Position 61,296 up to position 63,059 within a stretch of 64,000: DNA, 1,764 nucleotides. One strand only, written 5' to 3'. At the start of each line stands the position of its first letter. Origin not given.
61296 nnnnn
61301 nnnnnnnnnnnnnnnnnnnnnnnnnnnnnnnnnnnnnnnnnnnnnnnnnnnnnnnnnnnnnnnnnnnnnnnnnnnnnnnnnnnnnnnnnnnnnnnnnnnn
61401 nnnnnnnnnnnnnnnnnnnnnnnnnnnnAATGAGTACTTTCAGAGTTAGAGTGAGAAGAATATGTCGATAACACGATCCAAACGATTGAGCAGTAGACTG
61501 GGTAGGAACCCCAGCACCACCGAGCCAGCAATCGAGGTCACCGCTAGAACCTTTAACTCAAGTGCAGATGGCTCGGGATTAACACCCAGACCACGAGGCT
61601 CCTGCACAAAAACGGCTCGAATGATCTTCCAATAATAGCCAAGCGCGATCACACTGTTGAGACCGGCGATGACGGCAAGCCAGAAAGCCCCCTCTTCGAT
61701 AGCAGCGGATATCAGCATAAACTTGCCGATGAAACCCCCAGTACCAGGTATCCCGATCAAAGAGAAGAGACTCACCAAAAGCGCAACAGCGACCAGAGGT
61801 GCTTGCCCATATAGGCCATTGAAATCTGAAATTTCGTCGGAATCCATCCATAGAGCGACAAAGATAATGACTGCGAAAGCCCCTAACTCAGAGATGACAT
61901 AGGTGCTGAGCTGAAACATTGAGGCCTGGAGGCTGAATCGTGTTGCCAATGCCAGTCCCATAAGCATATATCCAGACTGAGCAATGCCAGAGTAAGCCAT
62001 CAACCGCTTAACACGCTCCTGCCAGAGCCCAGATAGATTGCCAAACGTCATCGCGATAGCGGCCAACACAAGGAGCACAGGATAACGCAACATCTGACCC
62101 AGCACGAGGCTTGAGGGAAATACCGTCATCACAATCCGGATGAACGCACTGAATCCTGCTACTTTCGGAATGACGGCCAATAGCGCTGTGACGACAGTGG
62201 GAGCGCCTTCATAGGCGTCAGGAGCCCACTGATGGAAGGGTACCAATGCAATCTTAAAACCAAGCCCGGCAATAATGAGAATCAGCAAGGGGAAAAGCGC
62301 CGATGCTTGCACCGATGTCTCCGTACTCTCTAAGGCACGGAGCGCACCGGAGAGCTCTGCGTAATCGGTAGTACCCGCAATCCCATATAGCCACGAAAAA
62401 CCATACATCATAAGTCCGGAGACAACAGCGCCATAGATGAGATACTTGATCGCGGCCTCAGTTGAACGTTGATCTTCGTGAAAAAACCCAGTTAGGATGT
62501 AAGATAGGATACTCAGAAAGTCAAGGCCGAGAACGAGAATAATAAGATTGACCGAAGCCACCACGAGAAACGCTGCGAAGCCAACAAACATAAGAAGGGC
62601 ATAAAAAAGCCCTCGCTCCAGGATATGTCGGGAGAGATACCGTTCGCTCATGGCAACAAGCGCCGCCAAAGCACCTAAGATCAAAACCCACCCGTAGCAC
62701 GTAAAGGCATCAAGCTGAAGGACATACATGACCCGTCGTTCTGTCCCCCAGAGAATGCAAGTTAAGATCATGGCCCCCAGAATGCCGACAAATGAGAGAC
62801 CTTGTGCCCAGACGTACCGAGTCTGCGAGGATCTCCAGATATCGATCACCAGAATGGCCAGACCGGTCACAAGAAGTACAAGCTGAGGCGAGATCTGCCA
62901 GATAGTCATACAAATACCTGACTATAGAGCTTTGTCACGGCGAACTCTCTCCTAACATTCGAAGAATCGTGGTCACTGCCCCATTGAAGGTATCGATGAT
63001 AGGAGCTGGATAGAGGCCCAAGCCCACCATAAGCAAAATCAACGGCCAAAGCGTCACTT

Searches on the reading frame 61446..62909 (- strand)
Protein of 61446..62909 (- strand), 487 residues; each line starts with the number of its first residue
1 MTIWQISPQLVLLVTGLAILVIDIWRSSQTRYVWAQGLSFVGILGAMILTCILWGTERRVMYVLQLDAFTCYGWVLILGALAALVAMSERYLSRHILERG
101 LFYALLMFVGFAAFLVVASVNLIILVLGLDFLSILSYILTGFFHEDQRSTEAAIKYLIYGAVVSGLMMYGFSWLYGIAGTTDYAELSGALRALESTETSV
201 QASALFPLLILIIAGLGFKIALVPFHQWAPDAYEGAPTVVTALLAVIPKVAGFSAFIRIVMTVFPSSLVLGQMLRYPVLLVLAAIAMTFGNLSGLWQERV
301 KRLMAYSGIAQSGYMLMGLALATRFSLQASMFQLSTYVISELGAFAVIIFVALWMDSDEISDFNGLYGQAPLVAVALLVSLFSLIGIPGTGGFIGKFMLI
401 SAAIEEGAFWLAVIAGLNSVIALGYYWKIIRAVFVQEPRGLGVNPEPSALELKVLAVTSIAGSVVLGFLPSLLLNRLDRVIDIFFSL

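Call 57: search_protein_families(library=pfam, proteins=[window:61446-62909:-], max_evalue=0.00001)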
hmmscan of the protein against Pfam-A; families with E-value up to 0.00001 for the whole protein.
window:61446-62909:- (487 aa): 1 family
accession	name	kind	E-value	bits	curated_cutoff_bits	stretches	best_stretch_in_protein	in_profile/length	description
PF00361.26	Proton_antipo_M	-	1.8e-66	224.8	21.5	1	119-421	1-293/294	NADH:quinone oxidoreductase/Mrp antiporter, TM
